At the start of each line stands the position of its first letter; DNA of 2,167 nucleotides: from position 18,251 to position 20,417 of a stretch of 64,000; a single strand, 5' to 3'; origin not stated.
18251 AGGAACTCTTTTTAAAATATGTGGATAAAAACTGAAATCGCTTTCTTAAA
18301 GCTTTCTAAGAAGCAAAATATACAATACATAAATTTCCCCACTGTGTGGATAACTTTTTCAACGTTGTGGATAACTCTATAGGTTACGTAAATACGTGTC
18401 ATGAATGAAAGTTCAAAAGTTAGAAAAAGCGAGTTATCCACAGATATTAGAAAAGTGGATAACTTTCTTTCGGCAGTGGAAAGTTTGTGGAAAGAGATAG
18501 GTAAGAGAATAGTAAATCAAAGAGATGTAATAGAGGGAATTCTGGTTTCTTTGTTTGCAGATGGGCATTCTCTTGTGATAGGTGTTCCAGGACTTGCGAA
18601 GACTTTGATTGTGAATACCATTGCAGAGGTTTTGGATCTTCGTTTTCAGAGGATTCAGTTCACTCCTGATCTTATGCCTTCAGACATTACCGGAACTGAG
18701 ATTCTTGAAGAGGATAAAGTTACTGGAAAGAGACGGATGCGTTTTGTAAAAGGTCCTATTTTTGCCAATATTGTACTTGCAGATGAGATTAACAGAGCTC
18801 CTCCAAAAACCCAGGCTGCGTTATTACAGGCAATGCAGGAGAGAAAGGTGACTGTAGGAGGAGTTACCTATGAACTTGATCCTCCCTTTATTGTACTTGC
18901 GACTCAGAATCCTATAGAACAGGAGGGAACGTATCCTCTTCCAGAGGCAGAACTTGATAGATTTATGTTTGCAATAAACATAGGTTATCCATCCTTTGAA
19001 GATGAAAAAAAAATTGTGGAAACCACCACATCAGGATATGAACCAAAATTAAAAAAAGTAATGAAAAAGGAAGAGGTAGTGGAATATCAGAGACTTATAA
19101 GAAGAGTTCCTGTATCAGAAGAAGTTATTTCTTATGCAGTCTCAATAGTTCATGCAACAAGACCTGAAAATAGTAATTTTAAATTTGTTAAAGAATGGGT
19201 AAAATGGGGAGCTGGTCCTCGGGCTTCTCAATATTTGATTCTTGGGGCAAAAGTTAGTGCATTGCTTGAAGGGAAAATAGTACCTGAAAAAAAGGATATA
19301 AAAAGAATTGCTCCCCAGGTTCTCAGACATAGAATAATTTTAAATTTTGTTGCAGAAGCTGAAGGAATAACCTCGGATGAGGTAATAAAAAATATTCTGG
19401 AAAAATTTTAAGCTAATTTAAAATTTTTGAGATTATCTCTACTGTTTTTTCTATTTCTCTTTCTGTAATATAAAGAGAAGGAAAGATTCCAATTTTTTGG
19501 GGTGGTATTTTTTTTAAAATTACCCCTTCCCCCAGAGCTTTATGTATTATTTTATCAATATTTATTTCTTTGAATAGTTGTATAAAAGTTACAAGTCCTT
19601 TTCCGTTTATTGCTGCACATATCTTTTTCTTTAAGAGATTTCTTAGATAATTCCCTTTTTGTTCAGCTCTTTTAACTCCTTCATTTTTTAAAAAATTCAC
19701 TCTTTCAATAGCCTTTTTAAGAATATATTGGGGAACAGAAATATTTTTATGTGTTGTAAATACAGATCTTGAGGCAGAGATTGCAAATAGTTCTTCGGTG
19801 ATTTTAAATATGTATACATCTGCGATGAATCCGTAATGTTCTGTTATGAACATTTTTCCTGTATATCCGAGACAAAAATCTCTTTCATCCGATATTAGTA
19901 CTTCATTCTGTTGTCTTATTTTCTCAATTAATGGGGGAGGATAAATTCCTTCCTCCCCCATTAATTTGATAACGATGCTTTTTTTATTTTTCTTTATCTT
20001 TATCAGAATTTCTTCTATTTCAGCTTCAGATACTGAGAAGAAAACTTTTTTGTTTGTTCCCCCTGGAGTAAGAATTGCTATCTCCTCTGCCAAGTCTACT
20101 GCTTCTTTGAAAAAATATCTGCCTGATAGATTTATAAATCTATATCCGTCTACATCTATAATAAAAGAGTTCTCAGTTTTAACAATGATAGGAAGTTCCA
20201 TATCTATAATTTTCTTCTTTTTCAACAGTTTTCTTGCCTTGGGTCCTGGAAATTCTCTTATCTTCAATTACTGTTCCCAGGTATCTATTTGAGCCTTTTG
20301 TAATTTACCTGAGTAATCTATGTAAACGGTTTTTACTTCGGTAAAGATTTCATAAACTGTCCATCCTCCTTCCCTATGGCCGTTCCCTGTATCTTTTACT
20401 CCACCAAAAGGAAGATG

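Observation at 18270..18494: Phased DnaA-box cluster overlapping two genes: candidate oriC remote from dnaA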

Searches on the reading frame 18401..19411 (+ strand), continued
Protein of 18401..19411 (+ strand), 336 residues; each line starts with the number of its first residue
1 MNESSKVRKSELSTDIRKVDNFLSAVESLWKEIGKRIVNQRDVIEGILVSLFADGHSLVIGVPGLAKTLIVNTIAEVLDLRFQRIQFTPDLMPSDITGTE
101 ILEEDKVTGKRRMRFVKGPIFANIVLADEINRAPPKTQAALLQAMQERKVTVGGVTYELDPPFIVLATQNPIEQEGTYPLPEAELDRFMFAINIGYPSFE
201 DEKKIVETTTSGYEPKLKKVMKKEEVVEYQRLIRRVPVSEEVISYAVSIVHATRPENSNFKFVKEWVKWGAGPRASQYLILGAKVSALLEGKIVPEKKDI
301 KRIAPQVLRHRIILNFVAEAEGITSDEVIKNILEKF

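Call 51: search_protein_families(library=pfam, proteins=[L007:4527-6470:+, L007:6397-7149:+, L007:7951-8712:+, L007:8705-9790:+, L007:11010-11909:+, L007:11937-14060:+, L012:39-545:+, L012:529-954:+, L012:2435-3337:+, L012:3345-4439:-], max_evalue=0.0001)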
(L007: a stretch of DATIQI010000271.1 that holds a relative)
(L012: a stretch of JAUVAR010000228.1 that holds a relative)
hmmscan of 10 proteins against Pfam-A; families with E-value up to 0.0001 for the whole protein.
L007:4527-6470:+ (647 aa): 4 families
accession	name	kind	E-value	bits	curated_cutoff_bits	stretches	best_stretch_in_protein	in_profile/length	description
PF01134.28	GIDA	-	1.4e-162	541.6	22.1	1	31-418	2-389/391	Glucose inhibited division protein A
PF13932.14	SAM_GIDA_C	-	5.7e-15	55.3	27.1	1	567-621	2-56/57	tRNA modifying enzyme MnmG/GidA C-terminal helical bundle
PF21680.2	GIDA_C_1st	-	7.1e-07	30.3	24.7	1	466-561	1-95/96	tRNA modifying enzyme MnmG/GidA C-terminal helical domain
PF07992.20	Pyr_redox_2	-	1.8e-05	24.7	26.1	0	30-74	144-186/291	Pyridine nucleotide-disulphide oxidoreductase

L007:6397-7149:+ (250 aa): 1 family
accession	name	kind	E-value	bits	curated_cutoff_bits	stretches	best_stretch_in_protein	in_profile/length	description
PF02527.21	GidB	-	9.7e-32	110.2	27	1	65-213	2-147/184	rRNA small subunit methyltransferase G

L007:7951-8712:+ (253 aa): 7 families
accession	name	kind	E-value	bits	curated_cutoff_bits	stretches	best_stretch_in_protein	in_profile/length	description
PF13614.12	AAA_31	-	1.6e-63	214.3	27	1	3-178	2-177/177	AAA domain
PF01656.29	CbiA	-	1.4e-29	103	25.4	1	5-229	1-125/125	CobQ/CobB/MinD/ParA nucleotide binding domain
PF06564.18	CBP_BcsQ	-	1e-16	61.6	21.3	1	5-247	4-231/234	Cellulose biosynthesis protein BcsQ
PF09140.17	MipZ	-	4.6e-13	49.5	20.7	1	4-41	2-39/262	ATPase MipZ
PF10609.15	ParA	-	5e-11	42.9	27.1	1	2-136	3-129/246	NUBPL iron-transfer P-loop NTPase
PF00142.24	Fer4_NifH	-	6.7e-09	36.1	25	1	10-251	7-246/271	4Fe-4S iron sulfur cluster binding proteins, NifH/frxC family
PF02374.21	ArsA_ATPase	-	2.4e-07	30.7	24.3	1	10-42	8-40/305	Anion-transporting ATPase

L007:8705-9790:+ (361 aa): 3 families
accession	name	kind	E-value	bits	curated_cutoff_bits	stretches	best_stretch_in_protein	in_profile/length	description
PF17762.8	HTH_ParB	-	4.6e-33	113.8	22.6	1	191-290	1-100/102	ParB HTH domain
PF02195.25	ParB_N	-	1.2e-30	105.8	26.3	1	98-189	3-95/95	ParB N-terminal domain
PF23552.2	ParB_C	-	5.2e-12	45.5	23.8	1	308-355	3-50/50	ParB dimerisation domain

L007:11010-11909:+ (299 aa): 3 families
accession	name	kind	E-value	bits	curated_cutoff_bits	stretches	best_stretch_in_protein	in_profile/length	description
PF01882.25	DUF58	-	3.6e-46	157.5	23.4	1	50-262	1-215/216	Protein of unknown function DUF58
PF13519.12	VWA_2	-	2.7e-08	34.8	27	1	89-190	3-105/107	von Willebrand factor type A domain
PF05762.20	VWA_CoxE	-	5.6e-06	26.4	26.4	1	158-231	117-200/222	VWA domain containing CoxE-like protein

L007:11937-14060:+ (707 aa): 2 families
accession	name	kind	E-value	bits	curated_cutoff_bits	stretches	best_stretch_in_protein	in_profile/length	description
PF07584.16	BatA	-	3.1e-18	66.4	25.9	1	1-79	1-77/77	Aerotolerance regulator N-terminal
PF13519.12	VWA_2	-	2.5e-06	28.5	27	1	96-200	3-106/107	von Willebrand factor type A domain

L012:39-545:+ (168 aa): 1 family
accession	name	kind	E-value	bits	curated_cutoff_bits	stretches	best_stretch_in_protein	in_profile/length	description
PF01551.29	Peptidase_M23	-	1.1e-29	102.9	28.7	1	65-159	2-96/96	Peptidase family M23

L012:529-954:+ (141 aa): 1 family
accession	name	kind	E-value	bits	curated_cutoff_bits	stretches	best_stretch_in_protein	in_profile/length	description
PF04519.19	Bactofilin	-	1.6e-27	96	27.9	1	15-111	1-97/98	Polymer-forming cytoskeletal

L012:2435-3337:+ (300 aa): 2 families
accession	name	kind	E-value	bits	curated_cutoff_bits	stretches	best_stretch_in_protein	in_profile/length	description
PF01882.25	DUF58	-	3.7e-58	196.7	23.4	1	50-259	1-211/216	Protein of unknown function DUF58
PF13519.12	VWA_2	-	1.9e-09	38.6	27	1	89-191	3-105/107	von Willebrand factor type A domain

L012:3345-4439:- (364 aa): 2 families
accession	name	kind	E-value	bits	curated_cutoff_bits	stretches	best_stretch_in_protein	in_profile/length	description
PF18962.6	Por_Secre_tail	-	1e-08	35.8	27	1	286-359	2-72/75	Secretion system C-terminal sorting domain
PF13860.13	FlgD_ig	-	1.3e-05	25.5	27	1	299-353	17-77/79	FlgD Ig-like domain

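Call 68: find_encoding_contigs(protein=P0192, flank=10000, max_places=4)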
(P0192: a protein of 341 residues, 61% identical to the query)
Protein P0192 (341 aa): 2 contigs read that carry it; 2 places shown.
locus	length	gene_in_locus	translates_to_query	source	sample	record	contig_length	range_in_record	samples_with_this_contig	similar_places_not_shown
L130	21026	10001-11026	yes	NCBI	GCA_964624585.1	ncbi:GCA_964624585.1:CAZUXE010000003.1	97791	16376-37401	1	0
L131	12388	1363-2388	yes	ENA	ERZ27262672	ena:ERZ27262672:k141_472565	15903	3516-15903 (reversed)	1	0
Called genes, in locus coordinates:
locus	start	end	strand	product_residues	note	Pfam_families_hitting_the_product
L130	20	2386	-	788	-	PF20437:LonC_helical, PF13654:AAA_32, PF20436:LonB_AAA-LID, PF05362:Lon_C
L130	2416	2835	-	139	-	PF00582:Usp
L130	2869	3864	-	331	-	PF08240:ADH_N, PF00107:ADH_zinc_N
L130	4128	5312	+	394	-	-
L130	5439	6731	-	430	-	PF18962:Por_Secre_tail (faint)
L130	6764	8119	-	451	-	PF15902:Sortilin-Vps10 (faint), PF14870:PSII_BNR (faint), PF02012:BNR (faint)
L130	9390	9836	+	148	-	PF02502:LacAB_rpiB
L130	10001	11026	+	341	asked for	PF20030:bpMoxR, PF07726:AAA_3, PF07728:AAA_5, PF17863:AAA_lid_2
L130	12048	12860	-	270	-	-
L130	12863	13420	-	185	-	PF13490:zf-HC2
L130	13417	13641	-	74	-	-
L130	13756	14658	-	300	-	PF07638:Sigma70_ECF, PF04542:Sigma70_r2, PF08281:Sigma70_r4_2, PF04545:Sigma70_r4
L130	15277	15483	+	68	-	PF00403:HMA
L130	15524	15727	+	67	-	PF00403:HMA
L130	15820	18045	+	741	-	PF00403:HMA, PF00122:E1-E2_ATPase, PF00702:Hydrolase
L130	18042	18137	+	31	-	-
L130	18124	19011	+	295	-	PF01451:LMWPc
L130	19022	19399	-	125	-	PF02579:Nitro_FeMo-Co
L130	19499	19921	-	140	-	PF01592:NifU_N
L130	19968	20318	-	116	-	PF17253:DUF5320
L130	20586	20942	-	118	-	PF02001:DUF134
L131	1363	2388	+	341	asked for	PF20030:bpMoxR, PF07726:AAA_3, PF07728:AAA_5, PF17863:AAA_lid_2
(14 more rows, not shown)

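Call 69: find_encoding_contigs(protein=P0198, flank=10000, max_places=4)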
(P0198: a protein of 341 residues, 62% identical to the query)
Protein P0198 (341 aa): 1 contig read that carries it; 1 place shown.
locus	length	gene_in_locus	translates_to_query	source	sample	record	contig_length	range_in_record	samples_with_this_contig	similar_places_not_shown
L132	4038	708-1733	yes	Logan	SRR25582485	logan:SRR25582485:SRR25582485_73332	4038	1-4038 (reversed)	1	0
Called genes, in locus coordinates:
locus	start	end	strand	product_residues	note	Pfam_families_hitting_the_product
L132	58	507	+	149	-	PF02502:LacAB_rpiB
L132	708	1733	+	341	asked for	PF20030:bpMoxR, PF07726:AAA_3, PF07728:AAA_5, PF17863:AAA_lid_2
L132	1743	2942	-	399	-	-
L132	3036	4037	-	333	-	?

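Call 70: find_encoding_contigs(protein=P0216, flank=10000, max_places=4)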
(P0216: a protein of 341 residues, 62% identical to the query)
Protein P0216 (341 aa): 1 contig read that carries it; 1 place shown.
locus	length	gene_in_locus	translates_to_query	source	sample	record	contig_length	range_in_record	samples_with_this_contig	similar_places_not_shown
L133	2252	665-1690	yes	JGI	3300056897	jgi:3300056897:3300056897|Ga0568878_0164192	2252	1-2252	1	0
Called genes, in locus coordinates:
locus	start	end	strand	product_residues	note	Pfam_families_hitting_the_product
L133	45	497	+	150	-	PF02502:LacAB_rpiB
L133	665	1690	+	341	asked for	PF20030:bpMoxR, PF07726:AAA_3, PF07728:AAA_5, PF17863:AAA_lid_2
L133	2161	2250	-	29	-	?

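Call 75: list_cluster_members(proteins=[P0192, P0122])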
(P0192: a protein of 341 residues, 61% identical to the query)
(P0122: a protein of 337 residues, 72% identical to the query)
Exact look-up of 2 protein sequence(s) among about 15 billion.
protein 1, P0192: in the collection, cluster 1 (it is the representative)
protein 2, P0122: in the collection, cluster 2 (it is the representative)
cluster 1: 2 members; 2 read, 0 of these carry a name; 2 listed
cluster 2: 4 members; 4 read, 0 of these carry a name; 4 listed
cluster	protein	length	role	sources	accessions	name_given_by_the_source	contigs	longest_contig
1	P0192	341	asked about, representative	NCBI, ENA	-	-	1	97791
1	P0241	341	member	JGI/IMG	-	-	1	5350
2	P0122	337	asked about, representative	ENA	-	-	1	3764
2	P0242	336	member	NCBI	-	-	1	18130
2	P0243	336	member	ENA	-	-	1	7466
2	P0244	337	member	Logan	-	-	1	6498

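Call 76: find_encoding_contigs(protein=P0242, flank=10000, max_places=4)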
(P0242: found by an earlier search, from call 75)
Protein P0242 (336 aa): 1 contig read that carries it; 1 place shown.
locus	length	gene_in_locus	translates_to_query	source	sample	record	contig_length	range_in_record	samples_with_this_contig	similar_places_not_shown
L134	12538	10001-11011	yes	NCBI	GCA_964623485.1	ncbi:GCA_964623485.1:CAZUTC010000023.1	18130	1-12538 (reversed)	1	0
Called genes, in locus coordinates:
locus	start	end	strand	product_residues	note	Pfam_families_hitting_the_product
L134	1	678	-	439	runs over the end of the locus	PF00266:Aminotran_5, PF00155:Aminotran_1_2 (faint)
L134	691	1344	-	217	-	-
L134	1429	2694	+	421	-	PF13506:Glyco_transf_21, PF13641:Glyco_tranf_2_3, PF00535:Glycos_transf_2, PF10111:Glyco_tranf_2_2, PF13632:Glyco_trans_2_3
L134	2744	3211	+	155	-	PF00027:cNMP_binding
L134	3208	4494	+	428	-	PF01336:tRNA_anti-codon, PF00152:tRNA-synt_2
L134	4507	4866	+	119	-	PF01925:TauE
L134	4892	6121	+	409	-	PF22422:MGH1-like_GH, PF01204:Trehalase (faint), PF03200:Glyco_hydro_63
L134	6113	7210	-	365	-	PF00478:IMPDH (faint), PF03060:NMO, PF01180:DHO_dh (weak)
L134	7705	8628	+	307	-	PF01063:Aminotran_4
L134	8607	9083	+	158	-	PF02502:LacAB_rpiB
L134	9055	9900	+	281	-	PF00753:Lactamase_B (faint), PF12706:Lactamase_B_2 (weak)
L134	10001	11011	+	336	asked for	PF00493:MCM (faint), PF20030:bpMoxR, PF07726:AAA_3, PF07728:AAA_5, PF17863:AAA_lid_2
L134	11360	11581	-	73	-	PF00535:Glycos_transf_2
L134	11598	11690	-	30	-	-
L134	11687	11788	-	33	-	-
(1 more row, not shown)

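Call 80: find_encoding_contigs(protein=P0221, flank=10000, max_places=3)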
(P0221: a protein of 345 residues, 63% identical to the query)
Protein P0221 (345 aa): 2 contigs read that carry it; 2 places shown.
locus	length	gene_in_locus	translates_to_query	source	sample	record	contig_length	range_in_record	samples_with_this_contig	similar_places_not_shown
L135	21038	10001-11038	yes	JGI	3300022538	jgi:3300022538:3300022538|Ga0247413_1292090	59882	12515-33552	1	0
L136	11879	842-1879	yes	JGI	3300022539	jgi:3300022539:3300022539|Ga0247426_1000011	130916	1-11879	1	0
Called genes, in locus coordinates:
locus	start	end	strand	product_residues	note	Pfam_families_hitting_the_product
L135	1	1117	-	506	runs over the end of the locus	PF22694:CtpB_N-like (weak), PF00595:PDZ, PF13180:PDZ_2, PF17820:PDZ_6, PF03572:Peptidase_S41, PF28547:CHD_PDZ-protease (weak)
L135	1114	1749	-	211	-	PF13521:AAA_28, PF02223:Thymidylate_kin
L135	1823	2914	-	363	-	PF01658:Inos-1-P_synth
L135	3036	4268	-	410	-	PF12804:NTP_transf_3, PF01066:CDP-OH_P_transf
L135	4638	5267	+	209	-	-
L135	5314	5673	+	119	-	PF08378:NERD (faint), PF02021:UPF0102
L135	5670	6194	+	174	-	-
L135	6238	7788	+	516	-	PF13541:ChlI, PF05496:RuvB_N (faint), PF00158:Sigma54_activat (faint), PF01078:Mg_chelatase, PF07728:AAA_5, PF00493:MCM (weak), PF13335:Mg_chelatase_C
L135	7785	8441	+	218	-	PF12686:DUF3800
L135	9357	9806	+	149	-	PF02502:LacAB_rpiB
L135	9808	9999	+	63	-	-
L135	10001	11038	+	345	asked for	PF00493:MCM (weak), PF20030:bpMoxR, PF07726:AAA_3, PF07728:AAA_5, PF17863:AAA_lid_2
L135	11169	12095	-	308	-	PF00892:EamA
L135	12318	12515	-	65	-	-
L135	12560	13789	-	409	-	PF03235:GmrSD_N, PF01844:HNH, PF14279:HNH_5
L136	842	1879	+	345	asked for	PF00493:MCM (weak), PF20030:bpMoxR, PF07726:AAA_3, PF07728:AAA_5, PF17863:AAA_lid_2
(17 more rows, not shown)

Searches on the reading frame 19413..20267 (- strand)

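Call 7: search_protein_families(library=pfam, proteins=[window:19413-20267:-])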
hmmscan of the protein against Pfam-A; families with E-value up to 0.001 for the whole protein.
window:19413-20267:- (284 aa): 1 family
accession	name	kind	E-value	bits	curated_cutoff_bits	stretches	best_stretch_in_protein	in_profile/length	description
PF00202.27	Aminotran_3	-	2.4e-14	53.3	30.5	1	118-283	221-403/403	Aminotransferase class-III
